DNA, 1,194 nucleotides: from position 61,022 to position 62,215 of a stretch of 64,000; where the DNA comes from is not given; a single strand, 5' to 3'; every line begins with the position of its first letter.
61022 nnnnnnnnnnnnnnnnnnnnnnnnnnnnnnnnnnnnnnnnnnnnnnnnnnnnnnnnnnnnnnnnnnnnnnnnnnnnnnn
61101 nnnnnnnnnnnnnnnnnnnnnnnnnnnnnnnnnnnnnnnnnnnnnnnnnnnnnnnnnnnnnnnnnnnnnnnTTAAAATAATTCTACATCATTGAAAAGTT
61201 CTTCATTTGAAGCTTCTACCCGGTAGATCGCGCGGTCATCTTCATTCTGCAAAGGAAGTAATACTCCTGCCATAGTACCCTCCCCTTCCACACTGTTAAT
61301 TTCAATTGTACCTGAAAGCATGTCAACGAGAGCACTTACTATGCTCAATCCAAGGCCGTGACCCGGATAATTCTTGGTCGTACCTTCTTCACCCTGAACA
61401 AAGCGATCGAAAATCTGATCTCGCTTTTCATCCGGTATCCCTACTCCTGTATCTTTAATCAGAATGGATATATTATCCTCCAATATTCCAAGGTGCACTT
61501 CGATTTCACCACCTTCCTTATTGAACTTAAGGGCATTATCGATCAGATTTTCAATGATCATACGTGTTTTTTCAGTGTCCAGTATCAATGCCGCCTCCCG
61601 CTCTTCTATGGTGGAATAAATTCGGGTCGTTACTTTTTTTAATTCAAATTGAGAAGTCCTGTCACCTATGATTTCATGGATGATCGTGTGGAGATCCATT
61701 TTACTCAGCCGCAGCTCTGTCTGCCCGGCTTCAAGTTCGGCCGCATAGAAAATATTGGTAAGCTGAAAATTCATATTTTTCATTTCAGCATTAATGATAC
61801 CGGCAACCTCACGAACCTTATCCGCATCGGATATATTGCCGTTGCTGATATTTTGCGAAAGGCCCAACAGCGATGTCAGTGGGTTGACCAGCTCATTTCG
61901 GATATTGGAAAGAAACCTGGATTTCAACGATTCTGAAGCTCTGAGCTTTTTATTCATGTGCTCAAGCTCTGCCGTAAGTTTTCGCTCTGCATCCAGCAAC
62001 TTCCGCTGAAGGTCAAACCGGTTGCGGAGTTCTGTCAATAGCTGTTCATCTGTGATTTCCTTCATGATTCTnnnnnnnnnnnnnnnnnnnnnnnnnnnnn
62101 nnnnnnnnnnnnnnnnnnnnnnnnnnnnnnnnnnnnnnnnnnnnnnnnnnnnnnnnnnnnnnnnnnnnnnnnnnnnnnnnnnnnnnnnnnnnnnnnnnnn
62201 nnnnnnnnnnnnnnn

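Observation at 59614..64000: Che-like operon MCP-CheR-HK-CheD-CheB with a class-I kinase where CheA/CheW would be expected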

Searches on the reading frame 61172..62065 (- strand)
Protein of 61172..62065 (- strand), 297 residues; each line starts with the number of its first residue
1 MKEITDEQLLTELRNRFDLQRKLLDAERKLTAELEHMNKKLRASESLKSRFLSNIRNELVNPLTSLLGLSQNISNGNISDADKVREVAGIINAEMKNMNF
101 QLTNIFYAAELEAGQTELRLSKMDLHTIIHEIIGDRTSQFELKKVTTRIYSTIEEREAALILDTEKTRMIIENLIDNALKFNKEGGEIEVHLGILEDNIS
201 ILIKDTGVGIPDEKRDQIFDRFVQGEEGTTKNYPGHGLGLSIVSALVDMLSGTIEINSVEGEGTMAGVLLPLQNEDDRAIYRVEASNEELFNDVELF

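Call 5: search_protein_families(library=pfam, proteins=[window:61172-62065:-], max_evalue=0.01)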
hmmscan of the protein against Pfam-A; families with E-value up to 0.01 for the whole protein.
window:61172-62065:- (297 aa): 4 families
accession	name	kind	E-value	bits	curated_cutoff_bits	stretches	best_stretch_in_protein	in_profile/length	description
PF02518.31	HATPase_c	-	3.3e-26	92.4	26.4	1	164-273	3-110/111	Histidine kinase-, DNA gyrase B-, and HSP90-like ATPase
PF00512.31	HisKA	-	3.5e-07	30.6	26.9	1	48-114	2-66/66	His Kinase A (phospho-acceptor) domain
PF13581.12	HATPase_c_2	-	0.00011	22.7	27.4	1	164-255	29-113/127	Histidine kinase-like ATPase domain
PF14501.12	HATPase_c_5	-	0.00017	21.9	22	1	169-261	8-93/102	GHKL domain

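Call 6: search_protein_families(library=ncbifam, proteins=[window:61172-62065:-], max_evalue=0.01)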
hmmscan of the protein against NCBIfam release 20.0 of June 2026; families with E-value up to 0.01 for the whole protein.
window:61172-62065:- (297 aa): 88 families (the best 25 are shown)
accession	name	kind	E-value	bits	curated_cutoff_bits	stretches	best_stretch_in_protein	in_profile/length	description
NF046044.1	PnpS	equivalog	2.9e-43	148.4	400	1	40-271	162-390/390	two-component system histidine kinase PnpS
NF047874.1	MASE3_PAS_HK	subfamily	1.5e-42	146.3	560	1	27-292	377-645/655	MASE3 domain-containing sensor histidine kinase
NF033092.0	HK_WalK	equivalog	7.8e-40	137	725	1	45-271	369-593/594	cell wall metabolism sensor histidine kinase WalK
NF041947.1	LuxQ_Vibrio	equivalog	1.1e-36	126.1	1200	1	41-291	465-719/843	quorum-sensing autoinducer 2 sensor kinase/phosphatase LuxQ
NF047465.1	hybrid_HK_LvrA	exception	1.5e-36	125.8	1200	1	31-274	185-424/819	hybrid histidine kinase/response regulator LvrA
TIGR02966.1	phoR_proteo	equivalog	1.1e-32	113.4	334.2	1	40-265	106-328/333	phosphate regulon sensor histidine kinase PhoR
NF045595.1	HK_scytonemin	equivalog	1.2e-32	113.2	865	1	32-273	399-636/637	scytonemin biosynthesis sensor histidine kinase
TIGR02956.1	TMAO_torS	equivalog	8.9e-32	110.1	676.5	1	26-277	439-687/967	TMAO reductase system sensor histidine kinase/response regulator TorS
NF008312.0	PRK11100.1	equivalog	4e-30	105.1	356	1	25-272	234-474/477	two-component system sensor histidine kinase CreC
NF038297.2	hybrid_HK_HrmK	equivalog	2e-29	102.7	725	1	27-282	214-467/607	hybrid histidine kinase/response regulator HrmK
NF041735.1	hist_kin_RppB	equivalog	3.5e-28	98.6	400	1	49-271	217-438/438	two-component system sensor histidine kinase RppB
NF045900.1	HisKinCpxALeg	equivalog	7.6e-28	97.4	800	1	25-271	208-450/451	two-component system sensor histidine kinase CpxA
NF040691.1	MtrAB_MtrB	equivalog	1.6e-27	96.7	450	1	29-276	252-496/507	MtrAB system histidine kinase MtrB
NF006800.0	PRK09303.1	equivalog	2e-27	96.1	342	1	33-274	136-379/383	histidine kinase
NF008302.0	PRK11091.1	equivalog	1.1e-26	93.3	838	1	23-278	259-511/779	aerobic respiration two-component sensor histidine kinase ArcB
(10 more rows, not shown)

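Call 7: find_encoding_contigs(protein=window:61172-62065:-, flank=10000, max_places=6)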
Protein window:61172-62065:- (297 aa): no gene with exactly this product is on record in the collection.

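Call 8: find_homologous_proteins(query=window:61175-62065:-, max_evalue=0.00001)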
Query window:61175-62065:- (297 aa): 1322 proteins with E <= 0.00001 among 4093 candidates; the best 120 are listed.
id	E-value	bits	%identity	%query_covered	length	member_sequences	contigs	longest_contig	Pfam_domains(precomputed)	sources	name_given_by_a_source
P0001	3.2e-182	622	100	100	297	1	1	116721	PF02518.32,PF00512.32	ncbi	-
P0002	1.2e-62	230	43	98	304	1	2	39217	PF13581.13,PF02518.32,PF00512.32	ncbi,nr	ncbi:MAG: HAMP domain-containing histidine kinase [Magnetococcales bacterium]|nr:HAMP domain-contain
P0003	1.8e-62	230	42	99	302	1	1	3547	PF02518.32,PF00512.32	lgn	-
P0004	1.2e-61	227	41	99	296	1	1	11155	PF13581.13,PF02518.32,PF00512.32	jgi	jgi:signal transduction histidine kinase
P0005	3.6e-61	225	43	98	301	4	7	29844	PF13581.13,PF02518.32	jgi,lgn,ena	-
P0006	1.6e-60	223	40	99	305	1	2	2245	PF02518.32,PF00512.32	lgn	-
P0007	2.2e-60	223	43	90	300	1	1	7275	PF13581.13,PF02518.32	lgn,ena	-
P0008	3.1e-60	222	44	91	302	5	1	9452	PF02518.32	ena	-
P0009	3.6e-60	222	43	91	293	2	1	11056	PF13581.13,PF02518.32,PF00512.32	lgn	-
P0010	7.8e-60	221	45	88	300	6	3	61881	PF02518.32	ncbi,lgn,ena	-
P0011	1.1e-59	221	46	91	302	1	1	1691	PF02518.32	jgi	-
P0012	1.8e-59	220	42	99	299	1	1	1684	PF13581.13,PF02518.32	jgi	jgi:signal transduction histidine kinase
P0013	2.2e-59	220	42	99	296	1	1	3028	PF13581.13,PF02518.32,PF00512.32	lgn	-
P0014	2.9e-59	219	42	100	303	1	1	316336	PF02518.32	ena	-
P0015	3.0e-59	219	43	91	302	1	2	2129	PF13581.13,PF02518.32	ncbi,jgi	jgi:signal transduction histidine kinase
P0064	1.7e-56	210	45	98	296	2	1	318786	PF02518.32,PF00512.32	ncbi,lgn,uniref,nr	ncbi:histidine kinase [Reichenbachiella agariperforans]|uniref:histidine kinase n=1 Tax=Reichenbachi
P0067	2.2e-56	210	43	91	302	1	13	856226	PF02518.32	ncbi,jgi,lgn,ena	jgi:signal transduction histidine kinase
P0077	6.3e-56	208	39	99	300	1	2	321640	PF13581.13,PF02518.32,PF14501.13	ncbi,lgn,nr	ncbi:MAG: HAMP domain-containing histidine kinase [Magnetococcales bacterium]|nr:HAMP domain-contain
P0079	7.2e-56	208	42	100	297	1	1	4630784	PF13581.13,PF02518.32,PF00512.32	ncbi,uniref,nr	ncbi:hypothetical protein BFP72_05835 [Reichenbachiella sp. 5M10]|uniref:sensor histidine kinase n=1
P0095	2.8e-55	206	39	99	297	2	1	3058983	PF13581.13,PF02518.32,PF00512.32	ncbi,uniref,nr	ncbi:sensor histidine kinase [Trichlorobacter ammonificans]|uniref:histidine kinase n=1 Tax=Trichlor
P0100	4.5e-55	206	41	91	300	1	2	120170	PF13581.13,PF02518.32,PF00512.32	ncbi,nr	ncbi:MAG: HAMP domain-containing histidine kinase [Nitrospirae bacterium]|nr:HAMP domain-containing 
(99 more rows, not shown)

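Call 9: find_encoding_contigs(protein=P0001, flank=10000, max_places=4)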
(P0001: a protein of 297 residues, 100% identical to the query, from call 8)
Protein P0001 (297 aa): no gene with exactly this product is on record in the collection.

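Call 12: find_related_loci(query=A1, collection=genome_contigs, flank=10000)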
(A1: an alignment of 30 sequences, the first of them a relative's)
Query A1 (297 aa) in genome_contigs; peptide patterns used: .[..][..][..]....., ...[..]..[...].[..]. (x = any residue, [..] = any of these).
538 stretches matched a pattern; 452 encode a relative of the query (tblastn E <= 1e-3); the best 80 are kept; 80 distinct loci.
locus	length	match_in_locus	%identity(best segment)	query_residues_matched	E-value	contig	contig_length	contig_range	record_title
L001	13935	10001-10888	43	1-292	3e-68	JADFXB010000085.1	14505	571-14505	MAG: Magnetococcales bacterium isolate nDH2bin6 nDH2_bin6_NODE_85_length_14505_cov_6.127958, whole genome shotgun sequen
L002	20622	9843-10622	45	3-264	1e-67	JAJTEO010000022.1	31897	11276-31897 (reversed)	MAG: Fluviicola sp. isolate 49624_E28 Sample_49624_scaffold_1470, whole genome shotgun sequence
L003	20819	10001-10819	44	1-271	1e-66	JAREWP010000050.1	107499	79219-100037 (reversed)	MAG: Candidatus Magnetocorallium paracelense isolate XS-1 k255_59323, whole genome shotgun sequence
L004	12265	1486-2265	45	3-264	4e-66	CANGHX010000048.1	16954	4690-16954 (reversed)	MAG: Flavobacteriales bacterium isolate Jr-25may17-93 genome assembly, contig: Jr-25may17-C3871, whole genome shotgun se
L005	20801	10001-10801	46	3-271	4e-65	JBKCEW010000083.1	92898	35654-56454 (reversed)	MAG: Crocinitomicaceae bacterium isolate samp_489_semibin_372 samp_489_496058, whole genome shotgun sequence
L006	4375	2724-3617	39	1-297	5e-64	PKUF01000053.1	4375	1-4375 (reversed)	MAG: Desulfuromonas sp. isolate BM515 sc_10175, whole genome shotgun sequence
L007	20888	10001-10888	45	1-291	3e-63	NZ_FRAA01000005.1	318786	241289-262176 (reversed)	Reichenbachiella agariperforans strain DSM 26134, whole genome shotgun sequence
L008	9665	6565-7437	41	1-297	3e-63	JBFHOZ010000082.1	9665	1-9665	MAG: Desulfuromonadales bacterium isolate Mix_sand08.2021.06.G.27 k141_1989828_length_9665_cov_9.3064, whole genome shot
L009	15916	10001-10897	41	1-293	7e-63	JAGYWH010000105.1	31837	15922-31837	MAG: Candidatus Magnetobacterium cryptolimnobacter isolate XYR XYR_MTB_NODE_39_length_31837_cov_164.039, whole genome sh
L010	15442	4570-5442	41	4-294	7e-63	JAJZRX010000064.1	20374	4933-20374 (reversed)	MAG: Deltaproteobacteria bacterium isolate SKS3.bin12 NODE_3983_length_20374_cov_3.243443, whole genome shotgun sequence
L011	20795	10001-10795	44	3-271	2e-62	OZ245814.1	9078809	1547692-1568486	MAG: Cyclobacteriaceae bacterium isolate bf73728e-472d-4a7f-ac9f-bec0af8ac5d5 genome assembly, chromosome: 1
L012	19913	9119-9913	41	3-271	3e-62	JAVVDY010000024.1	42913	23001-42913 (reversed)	MAG: Desulfuromonadales bacterium isolate TamC13-07 NODE_691_length_42913_cov_22.296444, whole genome shotgun sequence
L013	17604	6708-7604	39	1-297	2e-62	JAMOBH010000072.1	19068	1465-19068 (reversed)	MAG: Magnetococcus sp. YQC-5 contig-110_639, whole genome shotgun sequence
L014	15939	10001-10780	41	3-264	2e-62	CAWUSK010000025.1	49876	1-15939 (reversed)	MAG: uncultured Flavobacteriales bacterium isolate HER22_SLD_2000_bin_48 genome assembly, contig: HER22_SLD_2000_bin_48-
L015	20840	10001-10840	43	3-292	4e-62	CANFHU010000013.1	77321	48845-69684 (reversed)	MAG: Flavobacteriia bacterium isolate Jr-11may16-207 genome assembly, contig: Jr-11may16-C374, whole genome shotgun sequ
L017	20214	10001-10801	43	3-271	3e-62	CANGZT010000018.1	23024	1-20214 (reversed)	MAG: Flavobacteriia bacterium isolate RE-18aug17-6 genome assembly, contig: RE-18aug17-C2918, whole genome shotgun seque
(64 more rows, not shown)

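Call 14: find_encoding_contigs(protein=P0079, flank=10000, max_places=2)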
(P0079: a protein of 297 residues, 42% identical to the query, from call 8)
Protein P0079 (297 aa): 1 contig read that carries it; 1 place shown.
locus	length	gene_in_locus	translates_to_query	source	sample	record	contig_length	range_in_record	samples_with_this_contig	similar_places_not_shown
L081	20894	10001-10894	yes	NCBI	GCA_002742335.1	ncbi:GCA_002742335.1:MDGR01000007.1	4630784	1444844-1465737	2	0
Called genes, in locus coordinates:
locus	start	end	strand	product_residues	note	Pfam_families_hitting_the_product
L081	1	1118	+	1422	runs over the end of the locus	PF00989:PAS (faint), PF08448:PAS_4 (faint), PF13188:PAS_8 (faint), PF13426:PAS_9, PF13185:GAF_2 (faint), PF08447:PAS_3, PF07730:HisKA_3, PF02518:HATPase_c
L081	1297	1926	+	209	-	PF08447:PAS_3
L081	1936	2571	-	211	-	PF00072:Response_reg, PF00196:GerE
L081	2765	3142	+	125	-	PF00072:Response_reg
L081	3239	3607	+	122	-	PF13466:STAS_2 (faint)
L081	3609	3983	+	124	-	PF00072:Response_reg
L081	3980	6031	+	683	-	PF01627:Hpt, PF02895:H-kinase_dim, PF02518:HATPase_c, PF01584:CheW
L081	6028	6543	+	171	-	PF01584:CheW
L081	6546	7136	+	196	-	PF01584:CheW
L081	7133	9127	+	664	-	PF00672:HAMP (faint), PF00015:MCPsignal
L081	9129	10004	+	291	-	PF03705:CheR_N, PF01739:CheR, PF08242:Methyltransf_12 (faint), PF13489:Methyltransf_23 (weak), PF13649:Methyltransf_25 (faint), PF08241:Methyltransf_11 (weak)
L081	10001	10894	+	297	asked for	PF00512:HisKA (weak), PF13581:HATPase_c_2 (weak), PF02518:HATPase_c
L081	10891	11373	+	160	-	PF03975:CheD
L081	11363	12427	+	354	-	PF00072:Response_reg, PF01339:CheB_methylest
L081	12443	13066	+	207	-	-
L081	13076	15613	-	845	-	PF13620:CarboxypepD_reg, PF13715:CarbopepD_reg_2, PF18939:DUF5686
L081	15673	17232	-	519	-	PF14052:Caps_assemb_Wzi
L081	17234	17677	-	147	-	-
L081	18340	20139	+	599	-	PF02771:Acyl-CoA_dh_N, PF02770:Acyl-CoA_dh_M, PF00441:Acyl-CoA_dh_1, PF12806:Acyl-CoA_dh_C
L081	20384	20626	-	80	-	-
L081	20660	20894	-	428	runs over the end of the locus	PF00072:Response_reg, PF07228:SpoIIE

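Call 15: find_encoding_contigs(protein=P0095, flank=10000, max_places=2)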
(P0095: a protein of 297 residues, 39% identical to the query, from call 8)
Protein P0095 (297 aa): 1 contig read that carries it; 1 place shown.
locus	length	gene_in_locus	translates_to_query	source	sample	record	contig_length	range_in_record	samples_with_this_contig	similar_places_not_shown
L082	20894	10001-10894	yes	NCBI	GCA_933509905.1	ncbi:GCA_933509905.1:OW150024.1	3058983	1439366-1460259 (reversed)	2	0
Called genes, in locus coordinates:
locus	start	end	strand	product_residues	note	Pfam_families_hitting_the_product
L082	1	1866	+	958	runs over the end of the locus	PF02203:TarH, PF12729:4HB_MCP_1, PF00672:HAMP, PF18947:HAMP_2, PF00015:MCPsignal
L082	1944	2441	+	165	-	PF01584:CheW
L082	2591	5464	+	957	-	PF13682:CZB, PF00672:HAMP, PF18947:HAMP_2, PF00015:MCPsignal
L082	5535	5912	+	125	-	PF00072:Response_reg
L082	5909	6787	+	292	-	PF03705:CheR_N, PF01739:CheR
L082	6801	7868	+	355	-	PF00072:Response_reg, PF01339:CheB_methylest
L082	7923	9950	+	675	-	PF00989:PAS, PF13188:PAS_8, PF08448:PAS_4, PF13426:PAS_9, PF08447:PAS_3, PF00989:PAS, PF13188:PAS_8, PF08448:PAS_4, +3 more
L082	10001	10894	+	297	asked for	PF00512:HisKA (weak), PF13581:HATPase_c_2 (weak), PF02518:HATPase_c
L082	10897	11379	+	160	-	PF03975:CheD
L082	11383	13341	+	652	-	PF00072:Response_reg, PF23198:PDE8A_N (faint), PF00512:HisKA, PF02518:HATPase_c, PF00072:Response_reg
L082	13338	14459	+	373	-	PF00072:Response_reg, PF13487:HD_5, PF01966:HD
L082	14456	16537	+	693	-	PF01627:Hpt, PF02895:H-kinase_dim, PF02518:HATPase_c, PF01584:CheW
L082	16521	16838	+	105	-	-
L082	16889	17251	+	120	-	PF00072:Response_reg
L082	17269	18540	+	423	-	PF00015:MCPsignal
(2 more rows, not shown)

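Call 16: find_encoding_contigs(protein=P0067, flank=10000, max_places=3)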
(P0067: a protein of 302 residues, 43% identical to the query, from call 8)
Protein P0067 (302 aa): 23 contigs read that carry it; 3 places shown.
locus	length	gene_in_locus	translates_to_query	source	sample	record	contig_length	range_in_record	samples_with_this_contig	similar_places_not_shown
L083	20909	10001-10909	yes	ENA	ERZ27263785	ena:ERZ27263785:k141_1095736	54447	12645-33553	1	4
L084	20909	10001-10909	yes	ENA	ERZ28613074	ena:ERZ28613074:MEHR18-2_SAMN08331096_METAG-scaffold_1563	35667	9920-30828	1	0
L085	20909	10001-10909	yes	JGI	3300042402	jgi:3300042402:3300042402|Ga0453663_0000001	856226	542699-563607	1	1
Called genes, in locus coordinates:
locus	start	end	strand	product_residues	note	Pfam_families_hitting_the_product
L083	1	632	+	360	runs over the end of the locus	PF25919:BSH_CusB (faint), PF00364:Biotin_lipoyl (faint), PF25917:BSH_RND, PF25973:BSH_CzcB (weak), PF25885:HH_EMRA (weak), PF25876:HH_MFP_RND (weak), PF25944:Beta-barrel_RND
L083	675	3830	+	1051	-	PF00873:ACR_tran, PF03176:MMPL (weak)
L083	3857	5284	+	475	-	PF02321:OEP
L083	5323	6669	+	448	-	PF13506:Glyco_transf_21 (weak), PF00535:Glycos_transf_2, PF13641:Glyco_tranf_2_3, PF03142:Chitin_synth_2 (weak), PF13632:Glyco_trans_2_3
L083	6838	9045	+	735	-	PF00989:PAS, PF13188:PAS_8 (faint), PF13426:PAS_9, PF08447:PAS_3, PF08448:PAS_4 (weak), PF13426:PAS_9, PF00672:HAMP (faint), PF00015:MCPsignal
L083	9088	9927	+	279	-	PF03705:CheR_N, PF01739:CheR, PF08241:Methyltransf_11 (faint), PF08242:Methyltransf_12 (weak), PF13649:Methyltransf_25 (faint)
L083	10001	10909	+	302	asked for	PF02518:HATPase_c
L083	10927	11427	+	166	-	PF03975:CheD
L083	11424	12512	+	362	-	PF00072:Response_reg, PF01339:CheB_methylest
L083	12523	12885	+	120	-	PF00072:Response_reg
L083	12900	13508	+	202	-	-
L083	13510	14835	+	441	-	PF00072:Response_reg, PF07228:SpoIIE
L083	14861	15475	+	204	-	PF19788:DUF6272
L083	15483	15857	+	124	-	PF09345:SiaC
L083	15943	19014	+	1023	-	PF05099:TerB (weak), PF19055:ABC2_membrane_7 (faint), PF00005:ABC_tran, PF01061:ABC2_membrane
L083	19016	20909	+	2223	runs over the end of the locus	PF18911:PKD_4 (weak), PF00801:PKD (weak), PF18911:PKD_4, PF22433:MtxA_IG-like (faint), PF19081:Ig_7, PF19406:PKD_5, PF13585:CHU_C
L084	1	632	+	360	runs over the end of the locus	PF25919:BSH_CusB (faint), PF00364:Biotin_lipoyl (faint), PF25917:BSH_RND, PF25973:BSH_CzcB (weak), PF25885:HH_EMRA (weak), PF25876:HH_MFP_RND (weak), PF25944:Beta-barrel_RND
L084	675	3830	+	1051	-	PF00873:ACR_tran, PF03176:MMPL (weak)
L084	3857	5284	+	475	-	PF02321:OEP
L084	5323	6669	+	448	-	PF13506:Glyco_transf_21 (weak), PF00535:Glycos_transf_2, PF13641:Glyco_tranf_2_3, PF03142:Chitin_synth_2 (weak), PF13632:Glyco_trans_2_3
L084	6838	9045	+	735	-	PF00989:PAS, PF13188:PAS_8 (faint), PF13426:PAS_9, PF08447:PAS_3, PF08448:PAS_4 (weak), PF13426:PAS_9, PF00672:HAMP (faint), PF00015:MCPsignal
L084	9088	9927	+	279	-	PF03705:CheR_N, PF01739:CheR, PF08241:Methyltransf_11 (faint), PF08242:Methyltransf_12 (weak), PF13649:Methyltransf_25 (faint)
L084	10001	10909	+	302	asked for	PF02518:HATPase_c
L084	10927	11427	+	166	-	PF03975:CheD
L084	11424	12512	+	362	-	PF00072:Response_reg, PF01339:CheB_methylest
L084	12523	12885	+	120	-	PF00072:Response_reg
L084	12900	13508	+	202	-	-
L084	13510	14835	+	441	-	PF00072:Response_reg, PF07228:SpoIIE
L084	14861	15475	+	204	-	PF19788:DUF6272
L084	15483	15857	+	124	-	PF09345:SiaC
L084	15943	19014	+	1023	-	PF05099:TerB (weak), PF19055:ABC2_membrane_7 (faint), PF00005:ABC_tran, PF01061:ABC2_membrane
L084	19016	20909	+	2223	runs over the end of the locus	PF18911:PKD_4 (weak), PF00801:PKD (weak), PF18911:PKD_4, PF22433:MtxA_IG-like (faint), PF19081:Ig_7 (weak), PF19406:PKD_5, PF13585:CHU_C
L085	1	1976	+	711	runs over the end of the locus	PF01627:Hpt, PF02895:H-kinase_dim, PF02518:HATPase_c, PF01584:CheW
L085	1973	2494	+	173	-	PF01584:CheW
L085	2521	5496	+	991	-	PF00672:HAMP (faint), PF00989:PAS, PF08447:PAS_3, PF13426:PAS_9, PF08447:PAS_3, PF08448:PAS_4, PF13426:PAS_9, PF00015:MCPsignal, +1 more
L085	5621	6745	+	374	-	PF04966:OprB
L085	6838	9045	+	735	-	PF00989:PAS, PF13188:PAS_8 (faint), PF13426:PAS_9, PF08447:PAS_3, PF08448:PAS_4 (weak), PF13426:PAS_9, PF00015:MCPsignal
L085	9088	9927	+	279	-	PF03705:CheR_N, PF01739:CheR, PF08241:Methyltransf_11 (faint), PF08242:Methyltransf_12 (weak), PF13649:Methyltransf_25 (faint)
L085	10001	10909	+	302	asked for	PF02518:HATPase_c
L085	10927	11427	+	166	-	PF03975:CheD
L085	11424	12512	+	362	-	PF00072:Response_reg, PF01339:CheB_methylest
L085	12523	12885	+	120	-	PF00072:Response_reg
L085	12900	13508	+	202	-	-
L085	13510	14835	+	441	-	PF00072:Response_reg, PF07228:SpoIIE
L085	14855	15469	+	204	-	PF19788:DUF6272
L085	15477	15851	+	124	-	PF09345:SiaC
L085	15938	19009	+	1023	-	PF05099:TerB (weak), PF19055:ABC2_membrane_7 (faint), PF00005:ABC_tran, PF01061:ABC2_membrane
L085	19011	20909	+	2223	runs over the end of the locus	PF00801:PKD (weak), PF18911:PKD_4, PF22433:MtxA_IG-like (faint), PF19081:Ig_7, PF19406:PKD_5, PF13585:CHU_C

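Call 18: find_encoding_contigs(protein=P0064, flank=10000, max_places=2)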
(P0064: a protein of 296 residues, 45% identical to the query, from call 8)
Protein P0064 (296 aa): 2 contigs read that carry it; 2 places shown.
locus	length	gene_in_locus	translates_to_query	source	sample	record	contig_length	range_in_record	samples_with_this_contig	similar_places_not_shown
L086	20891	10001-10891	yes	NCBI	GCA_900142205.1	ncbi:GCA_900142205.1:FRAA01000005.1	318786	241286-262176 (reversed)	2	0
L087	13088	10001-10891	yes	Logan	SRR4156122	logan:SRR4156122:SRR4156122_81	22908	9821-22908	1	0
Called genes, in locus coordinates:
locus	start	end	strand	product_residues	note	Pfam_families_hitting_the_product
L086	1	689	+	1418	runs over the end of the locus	PF00989:PAS (weak), PF13188:PAS_8 (weak), PF13426:PAS_9, PF08447:PAS_3, PF01590:GAF, PF13185:GAF_2, PF08447:PAS_3, PF07730:HisKA_3, +2 more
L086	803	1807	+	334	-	PF08447:PAS_3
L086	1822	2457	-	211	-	PF00072:Response_reg, PF00196:GerE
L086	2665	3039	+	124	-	PF00072:Response_reg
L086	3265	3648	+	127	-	PF13466:STAS_2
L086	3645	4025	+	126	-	PF00072:Response_reg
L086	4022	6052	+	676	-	PF01627:Hpt, PF02895:H-kinase_dim (weak), PF02518:HATPase_c, PF01584:CheW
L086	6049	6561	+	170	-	PF01584:CheW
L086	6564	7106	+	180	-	PF01584:CheW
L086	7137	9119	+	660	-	PF00672:HAMP (faint), PF00015:MCPsignal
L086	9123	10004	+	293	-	PF03705:CheR_N, PF01739:CheR, PF08241:Methyltransf_11 (faint), PF08242:Methyltransf_12 (faint)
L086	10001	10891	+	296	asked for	PF00512:HisKA (weak), PF02518:HATPase_c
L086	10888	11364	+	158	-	PF03975:CheD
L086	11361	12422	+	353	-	PF00072:Response_reg, PF01339:CheB_methylest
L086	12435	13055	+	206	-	-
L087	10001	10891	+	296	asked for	PF00512:HisKA (weak), PF02518:HATPase_c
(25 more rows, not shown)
